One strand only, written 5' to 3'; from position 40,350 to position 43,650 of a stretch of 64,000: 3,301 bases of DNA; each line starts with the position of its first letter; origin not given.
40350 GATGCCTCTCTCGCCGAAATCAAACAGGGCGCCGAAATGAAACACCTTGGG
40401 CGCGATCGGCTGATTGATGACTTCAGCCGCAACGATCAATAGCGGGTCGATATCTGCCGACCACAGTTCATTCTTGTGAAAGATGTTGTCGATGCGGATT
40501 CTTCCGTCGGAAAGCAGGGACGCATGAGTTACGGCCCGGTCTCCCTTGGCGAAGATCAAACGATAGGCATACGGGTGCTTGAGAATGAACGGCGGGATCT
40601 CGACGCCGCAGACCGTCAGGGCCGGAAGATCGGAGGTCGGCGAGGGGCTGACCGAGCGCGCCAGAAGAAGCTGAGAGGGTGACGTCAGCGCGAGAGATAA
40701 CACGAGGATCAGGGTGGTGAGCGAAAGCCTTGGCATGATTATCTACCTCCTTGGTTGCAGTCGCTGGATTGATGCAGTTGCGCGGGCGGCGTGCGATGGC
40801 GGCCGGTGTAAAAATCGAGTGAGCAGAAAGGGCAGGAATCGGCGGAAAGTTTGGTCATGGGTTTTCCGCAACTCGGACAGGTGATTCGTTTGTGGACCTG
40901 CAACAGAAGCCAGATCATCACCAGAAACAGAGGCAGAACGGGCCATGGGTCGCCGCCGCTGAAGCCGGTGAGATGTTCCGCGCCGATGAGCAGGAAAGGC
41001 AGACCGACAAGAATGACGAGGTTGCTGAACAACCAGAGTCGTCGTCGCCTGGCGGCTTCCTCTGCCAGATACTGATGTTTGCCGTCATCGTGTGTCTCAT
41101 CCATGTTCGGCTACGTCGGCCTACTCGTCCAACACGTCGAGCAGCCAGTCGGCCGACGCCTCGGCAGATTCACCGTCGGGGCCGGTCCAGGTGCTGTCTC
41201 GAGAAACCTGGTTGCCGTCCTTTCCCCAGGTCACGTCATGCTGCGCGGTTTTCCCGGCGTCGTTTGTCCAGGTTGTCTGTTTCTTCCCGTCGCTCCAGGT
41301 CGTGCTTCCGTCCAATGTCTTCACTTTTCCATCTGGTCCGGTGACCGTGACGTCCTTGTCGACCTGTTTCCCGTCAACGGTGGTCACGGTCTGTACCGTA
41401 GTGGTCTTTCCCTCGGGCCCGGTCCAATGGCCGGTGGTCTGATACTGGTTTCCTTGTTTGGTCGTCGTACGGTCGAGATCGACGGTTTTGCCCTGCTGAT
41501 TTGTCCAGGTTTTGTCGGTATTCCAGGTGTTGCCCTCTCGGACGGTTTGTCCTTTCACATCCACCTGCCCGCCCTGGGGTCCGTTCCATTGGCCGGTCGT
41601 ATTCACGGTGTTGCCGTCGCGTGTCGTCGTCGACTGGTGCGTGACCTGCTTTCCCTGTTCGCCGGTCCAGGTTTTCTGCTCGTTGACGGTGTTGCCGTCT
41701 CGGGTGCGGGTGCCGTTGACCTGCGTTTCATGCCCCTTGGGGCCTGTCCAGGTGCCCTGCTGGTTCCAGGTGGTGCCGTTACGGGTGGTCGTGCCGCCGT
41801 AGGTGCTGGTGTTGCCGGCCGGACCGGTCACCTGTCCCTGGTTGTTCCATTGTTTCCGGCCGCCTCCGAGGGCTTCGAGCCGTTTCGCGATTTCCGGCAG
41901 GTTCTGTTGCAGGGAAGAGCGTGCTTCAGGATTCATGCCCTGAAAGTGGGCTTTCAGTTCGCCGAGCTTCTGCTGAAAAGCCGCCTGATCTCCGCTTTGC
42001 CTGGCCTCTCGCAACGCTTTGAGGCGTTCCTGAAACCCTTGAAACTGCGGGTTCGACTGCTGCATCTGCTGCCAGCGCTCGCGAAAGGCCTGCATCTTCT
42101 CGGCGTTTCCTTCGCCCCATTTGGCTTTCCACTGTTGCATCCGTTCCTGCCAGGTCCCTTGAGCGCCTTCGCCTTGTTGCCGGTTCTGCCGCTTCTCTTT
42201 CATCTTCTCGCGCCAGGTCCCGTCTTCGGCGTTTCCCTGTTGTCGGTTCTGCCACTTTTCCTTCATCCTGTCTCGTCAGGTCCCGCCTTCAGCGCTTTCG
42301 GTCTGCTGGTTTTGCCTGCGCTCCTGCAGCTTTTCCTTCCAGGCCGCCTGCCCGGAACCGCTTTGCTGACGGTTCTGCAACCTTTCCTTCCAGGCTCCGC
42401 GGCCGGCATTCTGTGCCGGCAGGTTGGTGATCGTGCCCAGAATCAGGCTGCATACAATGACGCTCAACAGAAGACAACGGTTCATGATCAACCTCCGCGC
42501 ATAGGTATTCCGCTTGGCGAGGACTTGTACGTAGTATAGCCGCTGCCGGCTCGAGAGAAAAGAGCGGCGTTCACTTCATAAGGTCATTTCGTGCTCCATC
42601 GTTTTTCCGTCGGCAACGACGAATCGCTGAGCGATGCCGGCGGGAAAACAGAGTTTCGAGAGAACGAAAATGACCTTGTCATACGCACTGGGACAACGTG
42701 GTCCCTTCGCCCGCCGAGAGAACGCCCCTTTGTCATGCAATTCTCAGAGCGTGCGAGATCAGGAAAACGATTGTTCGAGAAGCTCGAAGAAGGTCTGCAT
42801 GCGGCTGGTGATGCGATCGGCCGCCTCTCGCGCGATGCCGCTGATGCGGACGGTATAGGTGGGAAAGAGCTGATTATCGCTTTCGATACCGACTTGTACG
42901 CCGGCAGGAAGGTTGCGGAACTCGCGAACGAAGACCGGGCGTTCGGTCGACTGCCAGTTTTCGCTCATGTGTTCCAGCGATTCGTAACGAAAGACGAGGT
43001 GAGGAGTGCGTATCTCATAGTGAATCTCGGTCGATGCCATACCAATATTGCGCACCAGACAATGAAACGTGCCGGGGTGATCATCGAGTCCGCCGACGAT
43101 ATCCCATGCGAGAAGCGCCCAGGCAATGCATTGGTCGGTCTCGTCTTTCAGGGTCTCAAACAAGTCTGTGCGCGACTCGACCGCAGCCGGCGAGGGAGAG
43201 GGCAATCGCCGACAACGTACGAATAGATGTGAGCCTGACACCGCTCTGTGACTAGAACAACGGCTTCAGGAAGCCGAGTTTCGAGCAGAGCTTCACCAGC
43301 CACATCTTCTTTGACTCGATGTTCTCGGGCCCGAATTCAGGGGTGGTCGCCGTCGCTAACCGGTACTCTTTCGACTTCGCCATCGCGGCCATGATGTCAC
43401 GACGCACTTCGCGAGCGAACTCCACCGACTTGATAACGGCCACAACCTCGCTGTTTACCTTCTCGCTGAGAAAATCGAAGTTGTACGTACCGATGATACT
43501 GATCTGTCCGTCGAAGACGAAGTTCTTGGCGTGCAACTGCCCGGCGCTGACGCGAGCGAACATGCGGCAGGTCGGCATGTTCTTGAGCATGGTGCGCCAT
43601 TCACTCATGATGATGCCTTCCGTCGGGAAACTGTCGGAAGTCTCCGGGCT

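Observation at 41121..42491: Secreted tandem-repeat protein whose repeat array reads straight through an in-frame TGA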

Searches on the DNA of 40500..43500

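Call 22: search_rna_families(source=window, start=40500, end=43500, threshold=evalue, max_evalue=1)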
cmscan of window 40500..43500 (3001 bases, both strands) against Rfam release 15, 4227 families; matches with E-value up to 1: 0.
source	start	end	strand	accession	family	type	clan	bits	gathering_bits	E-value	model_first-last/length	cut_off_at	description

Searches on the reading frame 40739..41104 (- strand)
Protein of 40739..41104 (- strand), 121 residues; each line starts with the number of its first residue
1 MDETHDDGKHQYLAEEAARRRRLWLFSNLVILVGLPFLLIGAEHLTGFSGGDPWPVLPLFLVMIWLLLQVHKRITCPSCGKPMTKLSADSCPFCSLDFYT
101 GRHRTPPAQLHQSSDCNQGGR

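Call 30: search_protein_families(library=pfam, proteins=[window:40739-41104:-], max_evalue=0.001)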
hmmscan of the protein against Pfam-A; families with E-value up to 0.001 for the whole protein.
window:40739-41104:- (121 aa): 0 families

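Call 37: search_protein_families(library=ncbifam, proteins=[window:40739-41104:-], max_evalue=0.01)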
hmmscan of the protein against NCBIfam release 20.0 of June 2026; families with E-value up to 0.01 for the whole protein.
window:40739-41104:- (121 aa): 1 family
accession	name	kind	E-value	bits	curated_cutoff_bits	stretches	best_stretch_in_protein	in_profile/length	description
NF002362.0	PRK01343.1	equivalog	0.0071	16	79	0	72-95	17-37/66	DNA gyrase inhibitor YacG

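Call 73: list_cluster_members(proteins=[window:41124-42266:-, window:41124-42203:-, window:41124-42140:-, window:42279-42485:-, window:42279-42491:-, window:40739-41104:-, window:38894-39700:-, window:43252-45558:-, window:42759-43241:-, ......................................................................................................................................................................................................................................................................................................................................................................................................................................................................])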
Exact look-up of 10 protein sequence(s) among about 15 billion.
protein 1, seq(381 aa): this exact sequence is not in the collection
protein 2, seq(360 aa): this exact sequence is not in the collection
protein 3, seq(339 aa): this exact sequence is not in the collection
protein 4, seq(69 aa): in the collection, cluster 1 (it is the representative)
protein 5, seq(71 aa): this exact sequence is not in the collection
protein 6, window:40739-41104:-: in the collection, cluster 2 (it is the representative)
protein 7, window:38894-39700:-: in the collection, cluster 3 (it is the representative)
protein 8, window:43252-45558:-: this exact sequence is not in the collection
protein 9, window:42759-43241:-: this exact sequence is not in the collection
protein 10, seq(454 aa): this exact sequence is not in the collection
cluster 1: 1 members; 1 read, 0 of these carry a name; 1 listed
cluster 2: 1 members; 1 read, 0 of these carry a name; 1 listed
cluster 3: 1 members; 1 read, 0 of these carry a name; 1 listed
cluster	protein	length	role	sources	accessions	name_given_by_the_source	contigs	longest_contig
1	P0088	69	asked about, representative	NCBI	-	-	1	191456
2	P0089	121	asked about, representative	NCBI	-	-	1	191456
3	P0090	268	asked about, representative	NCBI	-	-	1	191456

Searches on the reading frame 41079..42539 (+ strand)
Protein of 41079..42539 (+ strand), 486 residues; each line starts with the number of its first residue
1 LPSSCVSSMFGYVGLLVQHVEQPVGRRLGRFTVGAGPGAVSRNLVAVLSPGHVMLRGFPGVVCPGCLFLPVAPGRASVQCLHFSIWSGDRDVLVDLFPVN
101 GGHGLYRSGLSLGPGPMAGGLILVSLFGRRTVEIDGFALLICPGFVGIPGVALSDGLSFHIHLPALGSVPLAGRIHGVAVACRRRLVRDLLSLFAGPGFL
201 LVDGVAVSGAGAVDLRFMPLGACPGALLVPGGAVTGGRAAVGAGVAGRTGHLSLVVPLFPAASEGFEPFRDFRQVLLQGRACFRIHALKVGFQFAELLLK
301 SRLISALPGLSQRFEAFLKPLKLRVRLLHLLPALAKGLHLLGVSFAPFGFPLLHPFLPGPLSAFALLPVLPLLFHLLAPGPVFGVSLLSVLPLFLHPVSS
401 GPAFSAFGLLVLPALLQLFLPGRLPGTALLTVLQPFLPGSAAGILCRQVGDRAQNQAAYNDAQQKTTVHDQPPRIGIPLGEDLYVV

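Call 75: list_cluster_members(proteins=[window:41124-42095:-, window:41124-42065:-, window:41124-42014:-, window:41124-41936:-, window:41124-41831:-, window:41124-41606:-, window:41079-42539:+, window:42591-43226:+, window:35834-38893:-, window:45821-46627:-])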
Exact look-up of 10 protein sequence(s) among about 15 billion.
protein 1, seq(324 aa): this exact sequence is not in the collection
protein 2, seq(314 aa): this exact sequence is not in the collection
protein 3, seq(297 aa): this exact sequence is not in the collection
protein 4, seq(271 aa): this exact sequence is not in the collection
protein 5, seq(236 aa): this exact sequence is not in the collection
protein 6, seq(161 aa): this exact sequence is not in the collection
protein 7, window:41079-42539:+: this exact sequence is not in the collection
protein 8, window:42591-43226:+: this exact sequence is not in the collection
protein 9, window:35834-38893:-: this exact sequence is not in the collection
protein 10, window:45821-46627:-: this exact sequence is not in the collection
